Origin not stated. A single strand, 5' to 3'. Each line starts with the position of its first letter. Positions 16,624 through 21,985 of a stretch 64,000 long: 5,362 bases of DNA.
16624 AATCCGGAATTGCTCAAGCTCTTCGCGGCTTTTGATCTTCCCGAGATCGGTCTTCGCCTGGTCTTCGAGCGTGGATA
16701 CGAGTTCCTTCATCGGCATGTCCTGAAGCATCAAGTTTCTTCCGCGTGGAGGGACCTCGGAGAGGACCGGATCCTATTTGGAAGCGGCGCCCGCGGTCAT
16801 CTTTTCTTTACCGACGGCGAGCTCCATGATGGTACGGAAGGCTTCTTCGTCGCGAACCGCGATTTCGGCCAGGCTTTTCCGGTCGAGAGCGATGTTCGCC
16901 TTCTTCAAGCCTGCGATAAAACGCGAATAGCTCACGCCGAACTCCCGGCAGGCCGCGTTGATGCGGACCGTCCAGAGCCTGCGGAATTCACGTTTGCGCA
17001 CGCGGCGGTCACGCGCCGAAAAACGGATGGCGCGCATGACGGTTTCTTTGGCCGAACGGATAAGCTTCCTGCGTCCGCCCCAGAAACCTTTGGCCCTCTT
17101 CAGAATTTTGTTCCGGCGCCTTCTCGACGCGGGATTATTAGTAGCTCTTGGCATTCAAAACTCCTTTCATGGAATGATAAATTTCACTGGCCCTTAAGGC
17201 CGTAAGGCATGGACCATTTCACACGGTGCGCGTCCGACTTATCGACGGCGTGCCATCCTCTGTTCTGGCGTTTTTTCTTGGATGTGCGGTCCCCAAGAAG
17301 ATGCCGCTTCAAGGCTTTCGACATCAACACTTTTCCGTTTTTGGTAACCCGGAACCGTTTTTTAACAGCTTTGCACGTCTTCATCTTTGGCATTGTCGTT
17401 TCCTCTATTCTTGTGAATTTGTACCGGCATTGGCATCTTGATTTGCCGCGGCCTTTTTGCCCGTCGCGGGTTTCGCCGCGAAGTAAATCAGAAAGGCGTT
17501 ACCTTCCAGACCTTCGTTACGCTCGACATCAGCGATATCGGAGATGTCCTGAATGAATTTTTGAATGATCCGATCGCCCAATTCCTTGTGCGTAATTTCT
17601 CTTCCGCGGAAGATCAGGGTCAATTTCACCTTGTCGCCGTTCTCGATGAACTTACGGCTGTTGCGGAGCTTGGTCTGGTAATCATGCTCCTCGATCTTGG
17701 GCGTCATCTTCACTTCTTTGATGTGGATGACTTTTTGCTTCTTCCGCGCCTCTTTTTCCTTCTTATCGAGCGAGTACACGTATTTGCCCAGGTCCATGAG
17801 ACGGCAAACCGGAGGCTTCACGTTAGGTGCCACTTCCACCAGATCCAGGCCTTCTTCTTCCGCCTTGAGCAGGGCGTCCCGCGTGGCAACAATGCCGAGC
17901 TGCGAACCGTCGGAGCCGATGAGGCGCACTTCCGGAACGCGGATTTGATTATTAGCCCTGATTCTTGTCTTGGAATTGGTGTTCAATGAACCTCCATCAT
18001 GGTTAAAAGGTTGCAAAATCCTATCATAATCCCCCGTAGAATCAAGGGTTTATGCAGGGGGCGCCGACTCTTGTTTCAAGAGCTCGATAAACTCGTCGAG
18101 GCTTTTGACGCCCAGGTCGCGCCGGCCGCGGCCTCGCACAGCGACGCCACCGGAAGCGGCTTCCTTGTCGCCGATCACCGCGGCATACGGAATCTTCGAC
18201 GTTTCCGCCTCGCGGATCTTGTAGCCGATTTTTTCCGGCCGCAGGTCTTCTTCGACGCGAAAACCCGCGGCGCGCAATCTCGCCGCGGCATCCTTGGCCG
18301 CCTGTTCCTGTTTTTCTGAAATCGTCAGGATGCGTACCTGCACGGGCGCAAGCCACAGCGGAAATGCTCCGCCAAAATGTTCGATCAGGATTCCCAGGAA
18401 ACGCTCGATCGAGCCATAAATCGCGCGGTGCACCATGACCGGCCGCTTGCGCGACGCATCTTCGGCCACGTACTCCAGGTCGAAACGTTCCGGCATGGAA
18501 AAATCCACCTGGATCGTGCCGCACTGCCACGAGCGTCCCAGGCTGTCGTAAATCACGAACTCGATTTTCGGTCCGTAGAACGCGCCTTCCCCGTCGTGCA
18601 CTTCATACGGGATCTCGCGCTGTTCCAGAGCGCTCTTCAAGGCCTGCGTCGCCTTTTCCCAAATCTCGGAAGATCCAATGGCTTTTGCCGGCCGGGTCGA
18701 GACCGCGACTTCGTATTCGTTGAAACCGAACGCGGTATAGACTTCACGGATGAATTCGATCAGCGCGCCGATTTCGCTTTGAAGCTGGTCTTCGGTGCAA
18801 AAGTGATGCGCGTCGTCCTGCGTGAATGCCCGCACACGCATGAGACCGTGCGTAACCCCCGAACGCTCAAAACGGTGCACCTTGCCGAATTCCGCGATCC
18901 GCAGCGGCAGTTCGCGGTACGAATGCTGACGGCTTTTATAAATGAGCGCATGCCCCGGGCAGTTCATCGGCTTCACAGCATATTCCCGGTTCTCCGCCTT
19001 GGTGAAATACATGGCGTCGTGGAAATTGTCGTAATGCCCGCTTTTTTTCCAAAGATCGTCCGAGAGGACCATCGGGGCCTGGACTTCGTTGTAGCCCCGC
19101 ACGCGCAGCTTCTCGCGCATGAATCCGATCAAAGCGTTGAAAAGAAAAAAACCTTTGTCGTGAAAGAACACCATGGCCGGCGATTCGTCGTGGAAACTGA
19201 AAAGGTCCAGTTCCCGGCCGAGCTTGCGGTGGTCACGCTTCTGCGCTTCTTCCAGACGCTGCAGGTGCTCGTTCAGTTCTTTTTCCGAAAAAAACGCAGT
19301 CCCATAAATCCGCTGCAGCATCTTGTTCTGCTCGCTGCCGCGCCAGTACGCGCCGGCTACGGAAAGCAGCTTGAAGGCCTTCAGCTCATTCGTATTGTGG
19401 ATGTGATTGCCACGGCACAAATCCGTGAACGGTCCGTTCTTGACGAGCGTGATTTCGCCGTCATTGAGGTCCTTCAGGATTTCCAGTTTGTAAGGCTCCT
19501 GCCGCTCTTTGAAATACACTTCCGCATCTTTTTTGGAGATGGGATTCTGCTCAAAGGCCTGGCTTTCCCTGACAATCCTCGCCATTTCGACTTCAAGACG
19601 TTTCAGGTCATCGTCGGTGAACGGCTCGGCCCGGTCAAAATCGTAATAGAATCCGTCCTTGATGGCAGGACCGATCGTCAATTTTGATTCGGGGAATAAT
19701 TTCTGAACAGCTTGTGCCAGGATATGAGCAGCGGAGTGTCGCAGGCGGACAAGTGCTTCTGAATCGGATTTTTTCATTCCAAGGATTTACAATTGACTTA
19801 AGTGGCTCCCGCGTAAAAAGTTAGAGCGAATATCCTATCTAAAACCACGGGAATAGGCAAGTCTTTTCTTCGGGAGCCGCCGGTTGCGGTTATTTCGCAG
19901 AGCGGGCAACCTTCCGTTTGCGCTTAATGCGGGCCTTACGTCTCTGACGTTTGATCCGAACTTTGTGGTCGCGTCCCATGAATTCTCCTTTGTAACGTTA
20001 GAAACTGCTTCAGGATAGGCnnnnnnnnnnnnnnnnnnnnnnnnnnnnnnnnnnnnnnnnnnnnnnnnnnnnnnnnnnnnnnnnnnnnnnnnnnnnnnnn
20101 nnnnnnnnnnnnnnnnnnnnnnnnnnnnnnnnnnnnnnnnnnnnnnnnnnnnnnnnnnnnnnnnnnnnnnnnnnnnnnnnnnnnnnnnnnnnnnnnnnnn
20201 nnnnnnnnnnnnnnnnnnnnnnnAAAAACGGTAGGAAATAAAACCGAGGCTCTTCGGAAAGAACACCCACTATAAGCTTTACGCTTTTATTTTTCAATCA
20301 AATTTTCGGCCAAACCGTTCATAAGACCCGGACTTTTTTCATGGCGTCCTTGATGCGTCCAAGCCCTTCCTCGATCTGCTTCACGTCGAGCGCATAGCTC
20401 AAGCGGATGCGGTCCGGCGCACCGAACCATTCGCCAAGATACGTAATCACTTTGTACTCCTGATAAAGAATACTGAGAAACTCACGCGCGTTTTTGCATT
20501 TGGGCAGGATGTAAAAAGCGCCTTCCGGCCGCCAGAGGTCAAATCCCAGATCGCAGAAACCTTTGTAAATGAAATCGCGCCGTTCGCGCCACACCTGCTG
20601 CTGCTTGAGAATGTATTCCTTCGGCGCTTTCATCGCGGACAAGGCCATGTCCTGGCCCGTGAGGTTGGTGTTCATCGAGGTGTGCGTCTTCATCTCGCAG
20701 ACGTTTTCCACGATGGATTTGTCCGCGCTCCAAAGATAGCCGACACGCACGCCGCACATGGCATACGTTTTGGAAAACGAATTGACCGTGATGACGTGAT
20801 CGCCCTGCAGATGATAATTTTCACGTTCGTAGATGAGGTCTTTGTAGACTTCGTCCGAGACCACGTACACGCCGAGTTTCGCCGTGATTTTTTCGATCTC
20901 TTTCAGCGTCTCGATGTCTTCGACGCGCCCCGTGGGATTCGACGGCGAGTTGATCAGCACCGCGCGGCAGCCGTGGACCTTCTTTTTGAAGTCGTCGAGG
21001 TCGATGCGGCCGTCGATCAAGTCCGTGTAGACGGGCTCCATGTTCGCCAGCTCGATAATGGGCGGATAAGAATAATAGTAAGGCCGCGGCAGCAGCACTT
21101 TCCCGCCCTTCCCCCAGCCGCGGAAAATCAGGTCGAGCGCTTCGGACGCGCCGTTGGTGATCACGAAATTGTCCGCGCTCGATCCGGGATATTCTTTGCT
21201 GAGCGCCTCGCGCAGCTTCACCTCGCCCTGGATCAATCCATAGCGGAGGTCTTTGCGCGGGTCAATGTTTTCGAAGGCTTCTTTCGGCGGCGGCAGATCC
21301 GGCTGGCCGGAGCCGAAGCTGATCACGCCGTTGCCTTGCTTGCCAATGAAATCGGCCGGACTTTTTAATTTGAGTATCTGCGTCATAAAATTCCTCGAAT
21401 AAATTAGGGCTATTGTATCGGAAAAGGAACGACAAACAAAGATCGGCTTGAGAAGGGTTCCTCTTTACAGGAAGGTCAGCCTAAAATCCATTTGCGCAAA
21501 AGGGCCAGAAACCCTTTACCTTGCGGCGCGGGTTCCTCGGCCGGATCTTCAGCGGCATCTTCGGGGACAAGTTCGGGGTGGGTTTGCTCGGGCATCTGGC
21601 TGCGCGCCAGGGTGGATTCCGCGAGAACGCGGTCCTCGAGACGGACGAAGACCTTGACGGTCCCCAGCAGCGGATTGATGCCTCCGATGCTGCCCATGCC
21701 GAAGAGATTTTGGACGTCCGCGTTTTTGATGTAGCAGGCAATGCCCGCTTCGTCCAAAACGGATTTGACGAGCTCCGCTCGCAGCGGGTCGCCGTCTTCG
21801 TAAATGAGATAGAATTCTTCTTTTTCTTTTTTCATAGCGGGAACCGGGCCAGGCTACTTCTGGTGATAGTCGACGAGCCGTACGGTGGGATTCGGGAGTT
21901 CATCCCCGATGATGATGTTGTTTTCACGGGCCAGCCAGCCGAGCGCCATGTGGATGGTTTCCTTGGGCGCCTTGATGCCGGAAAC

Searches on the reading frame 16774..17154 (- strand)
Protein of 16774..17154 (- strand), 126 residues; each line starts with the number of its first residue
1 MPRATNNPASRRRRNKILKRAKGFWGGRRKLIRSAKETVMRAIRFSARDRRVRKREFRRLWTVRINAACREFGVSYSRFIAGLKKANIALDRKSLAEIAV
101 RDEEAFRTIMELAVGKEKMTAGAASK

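Call 52: search_protein_families(library=pfam, proteins=[window:16774-17154:-], max_evalue=0.0001)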
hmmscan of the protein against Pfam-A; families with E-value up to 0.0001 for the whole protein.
window:16774-17154:- (126 aa): 1 family
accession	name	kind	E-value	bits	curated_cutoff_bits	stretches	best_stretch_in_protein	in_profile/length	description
PF00453.23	Ribosomal_L20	-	5.6e-41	139.4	30.8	1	3-108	1-106/107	Ribosomal protein L20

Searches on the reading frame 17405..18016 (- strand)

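Call 52: search_protein_families(library=pfam, proteins=[window:17405-18016:-], max_evalue=0.0001)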
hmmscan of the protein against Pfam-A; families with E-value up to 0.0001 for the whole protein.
window:17405-18016:- (203 aa): 2 families
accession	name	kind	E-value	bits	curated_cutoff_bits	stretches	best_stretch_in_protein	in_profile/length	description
PF00707.27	IF3_C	-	1.3e-31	108.8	34.8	1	97-181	1-85/86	Translation initiation factor IF-3, C-terminal domain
PF05198.21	IF3_N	-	1.2e-30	105.9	26.9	1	22-90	2-70/70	Translation initiation factor IF-3, N-terminal domain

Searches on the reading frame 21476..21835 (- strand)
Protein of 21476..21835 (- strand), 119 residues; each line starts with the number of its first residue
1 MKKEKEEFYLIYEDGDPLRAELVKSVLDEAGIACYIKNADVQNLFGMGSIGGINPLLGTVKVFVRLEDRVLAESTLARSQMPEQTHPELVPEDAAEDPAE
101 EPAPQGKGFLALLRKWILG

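Call 52: search_protein_families(library=pfam, proteins=[window:21476-21835:-], max_evalue=0.0001)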
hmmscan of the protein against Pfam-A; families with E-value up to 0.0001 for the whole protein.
window:21476-21835:- (119 aa): 1 family
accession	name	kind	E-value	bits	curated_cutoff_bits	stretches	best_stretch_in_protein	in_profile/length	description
PF09413.15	DUF2007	-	1.5e-08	35.1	25.7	1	11-69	4-55/66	Putative prokaryotic signal transducing protein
